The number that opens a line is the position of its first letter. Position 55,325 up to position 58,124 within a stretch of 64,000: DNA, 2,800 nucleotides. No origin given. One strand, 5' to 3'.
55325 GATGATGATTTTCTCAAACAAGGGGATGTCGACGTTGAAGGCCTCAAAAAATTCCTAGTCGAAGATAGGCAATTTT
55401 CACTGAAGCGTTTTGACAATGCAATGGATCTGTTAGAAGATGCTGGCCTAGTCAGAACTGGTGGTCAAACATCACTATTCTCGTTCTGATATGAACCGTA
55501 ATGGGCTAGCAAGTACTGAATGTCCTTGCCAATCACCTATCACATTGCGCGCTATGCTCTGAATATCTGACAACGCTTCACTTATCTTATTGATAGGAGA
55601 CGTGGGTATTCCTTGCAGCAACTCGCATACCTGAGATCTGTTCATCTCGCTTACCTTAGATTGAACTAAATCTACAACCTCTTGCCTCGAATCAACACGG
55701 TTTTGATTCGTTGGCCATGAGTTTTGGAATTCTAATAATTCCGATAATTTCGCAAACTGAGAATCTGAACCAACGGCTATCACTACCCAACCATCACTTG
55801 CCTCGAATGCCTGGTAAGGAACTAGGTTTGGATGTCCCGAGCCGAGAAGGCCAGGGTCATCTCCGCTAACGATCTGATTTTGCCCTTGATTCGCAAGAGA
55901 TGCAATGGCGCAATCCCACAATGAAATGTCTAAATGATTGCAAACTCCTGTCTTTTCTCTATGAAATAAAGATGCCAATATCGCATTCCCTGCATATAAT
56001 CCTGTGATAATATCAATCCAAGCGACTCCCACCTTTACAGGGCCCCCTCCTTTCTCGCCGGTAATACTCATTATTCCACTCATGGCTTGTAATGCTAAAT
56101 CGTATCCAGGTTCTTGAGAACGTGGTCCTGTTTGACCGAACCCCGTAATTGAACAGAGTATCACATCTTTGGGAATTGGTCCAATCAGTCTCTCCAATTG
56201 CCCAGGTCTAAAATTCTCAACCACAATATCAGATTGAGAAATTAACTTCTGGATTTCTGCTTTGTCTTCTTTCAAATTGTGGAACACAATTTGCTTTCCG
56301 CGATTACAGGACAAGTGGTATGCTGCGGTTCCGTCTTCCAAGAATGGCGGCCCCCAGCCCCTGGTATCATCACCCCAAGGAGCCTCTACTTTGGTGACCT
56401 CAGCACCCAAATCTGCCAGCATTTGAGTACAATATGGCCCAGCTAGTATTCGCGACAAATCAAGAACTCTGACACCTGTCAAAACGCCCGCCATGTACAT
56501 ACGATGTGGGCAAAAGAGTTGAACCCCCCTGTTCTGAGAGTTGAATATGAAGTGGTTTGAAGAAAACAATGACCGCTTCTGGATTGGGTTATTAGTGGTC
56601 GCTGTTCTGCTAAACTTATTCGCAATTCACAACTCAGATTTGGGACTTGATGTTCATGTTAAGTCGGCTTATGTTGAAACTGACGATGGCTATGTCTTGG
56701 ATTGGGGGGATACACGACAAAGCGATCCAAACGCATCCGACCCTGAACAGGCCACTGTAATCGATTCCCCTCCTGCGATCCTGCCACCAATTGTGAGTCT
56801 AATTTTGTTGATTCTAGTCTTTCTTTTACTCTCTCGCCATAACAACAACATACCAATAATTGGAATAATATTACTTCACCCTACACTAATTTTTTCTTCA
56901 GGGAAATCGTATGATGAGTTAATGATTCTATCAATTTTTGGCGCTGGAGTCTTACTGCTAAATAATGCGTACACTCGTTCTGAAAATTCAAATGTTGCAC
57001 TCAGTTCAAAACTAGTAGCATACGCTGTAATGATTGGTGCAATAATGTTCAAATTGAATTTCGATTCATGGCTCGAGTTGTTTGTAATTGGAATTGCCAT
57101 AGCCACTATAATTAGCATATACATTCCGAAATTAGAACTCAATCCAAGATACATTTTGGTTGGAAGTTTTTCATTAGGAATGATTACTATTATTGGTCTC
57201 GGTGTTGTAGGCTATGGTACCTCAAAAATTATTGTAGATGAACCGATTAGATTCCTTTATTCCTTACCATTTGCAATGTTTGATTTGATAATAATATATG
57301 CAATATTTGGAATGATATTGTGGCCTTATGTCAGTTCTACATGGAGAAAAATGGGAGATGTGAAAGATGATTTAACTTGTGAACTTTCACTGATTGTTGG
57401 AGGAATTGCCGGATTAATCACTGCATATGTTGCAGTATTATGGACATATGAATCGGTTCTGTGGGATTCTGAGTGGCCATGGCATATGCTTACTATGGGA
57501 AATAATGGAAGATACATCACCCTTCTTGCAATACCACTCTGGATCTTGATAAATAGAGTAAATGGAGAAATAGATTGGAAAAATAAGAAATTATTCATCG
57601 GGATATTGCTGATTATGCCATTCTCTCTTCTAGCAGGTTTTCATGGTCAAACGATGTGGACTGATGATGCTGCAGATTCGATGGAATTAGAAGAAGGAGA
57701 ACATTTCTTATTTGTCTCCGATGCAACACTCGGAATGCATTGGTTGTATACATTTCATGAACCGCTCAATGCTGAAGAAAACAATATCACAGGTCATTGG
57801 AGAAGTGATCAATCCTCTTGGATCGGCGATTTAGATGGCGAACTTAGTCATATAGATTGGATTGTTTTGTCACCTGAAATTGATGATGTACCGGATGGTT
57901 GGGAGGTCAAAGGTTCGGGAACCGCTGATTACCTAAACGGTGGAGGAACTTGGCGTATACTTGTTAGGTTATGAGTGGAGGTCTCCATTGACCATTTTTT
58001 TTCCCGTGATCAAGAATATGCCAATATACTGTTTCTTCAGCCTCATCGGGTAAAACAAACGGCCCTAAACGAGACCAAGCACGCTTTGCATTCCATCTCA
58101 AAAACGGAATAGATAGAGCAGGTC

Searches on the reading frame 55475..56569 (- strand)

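Call 69: search_protein_families(library=ncbifam, proteins=[window:55475-56569:-], max_evalue=0.1)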
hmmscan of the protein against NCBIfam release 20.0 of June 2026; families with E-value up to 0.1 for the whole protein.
window:55475-56569:- (364 aa): 7 families
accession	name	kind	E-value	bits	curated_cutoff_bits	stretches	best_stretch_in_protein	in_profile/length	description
NF052585.1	SucGlutTfsCaiB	equivalog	2.6e-92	309.5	750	1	30-343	8-342/394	succinate--glutarate CoA-transferase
NF041294.1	Scnl_mescCoAtase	equivalog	3.8e-67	227.1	700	1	29-344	3-337/381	succinyl-CoA:mesaconate CoA-transferase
NF008511.0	PRK11430.1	equivalog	1.3e-57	195.7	522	1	28-352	8-346/381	CoA:oxalate CoA-transferase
TIGR03253.1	oxalate_frc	equivalog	4.9e-36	124.3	504.2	1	29-220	3-202/416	formyl-CoA transferase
NF003809.0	PRK05398.1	subfamily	7.5e-36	123.6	442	1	29-222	4-205/416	formyl-CoA transferase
NF002914.1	PRK03525.1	equivalog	7.2e-19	68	413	1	26-348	6-340/400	L-carnitine CoA-transferase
TIGR04253.1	mesacon_CoA_iso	equivalog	2.4e-07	30.1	725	1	28-238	1-217/403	2-methylfumaryl-CoA isomerase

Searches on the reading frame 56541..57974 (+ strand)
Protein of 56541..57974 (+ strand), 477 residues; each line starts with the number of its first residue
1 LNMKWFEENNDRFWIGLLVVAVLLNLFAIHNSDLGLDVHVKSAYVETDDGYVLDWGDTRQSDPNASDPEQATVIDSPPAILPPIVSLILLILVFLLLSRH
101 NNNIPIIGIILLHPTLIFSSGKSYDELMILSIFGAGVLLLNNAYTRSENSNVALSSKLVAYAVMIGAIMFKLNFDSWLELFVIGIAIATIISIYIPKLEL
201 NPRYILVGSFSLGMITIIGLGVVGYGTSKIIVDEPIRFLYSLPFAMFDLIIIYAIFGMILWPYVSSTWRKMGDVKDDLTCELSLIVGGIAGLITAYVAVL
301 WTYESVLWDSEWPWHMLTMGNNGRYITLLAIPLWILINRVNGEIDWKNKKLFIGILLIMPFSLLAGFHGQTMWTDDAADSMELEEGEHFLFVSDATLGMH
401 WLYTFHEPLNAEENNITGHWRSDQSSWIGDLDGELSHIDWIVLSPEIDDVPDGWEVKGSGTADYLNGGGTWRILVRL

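Call 17: search_protein_families(library=pfam, proteins=[window:56541-57974:+], max_evalue=0.01)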
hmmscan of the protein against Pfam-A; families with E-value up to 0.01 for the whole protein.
window:56541-57974:+ (477 aa): 1 family
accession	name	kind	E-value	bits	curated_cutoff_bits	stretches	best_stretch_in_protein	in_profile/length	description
PF11992.13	TgpA_N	-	0.0083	15.6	30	1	14-170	50-178/333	TgpA N-terminal domain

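Call 69: search_protein_families(library=ncbifam, proteins=[window:56541-57974:+], max_evalue=0.1)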
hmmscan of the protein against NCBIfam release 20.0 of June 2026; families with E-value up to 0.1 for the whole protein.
window:56541-57974:+ (477 aa): 0 families
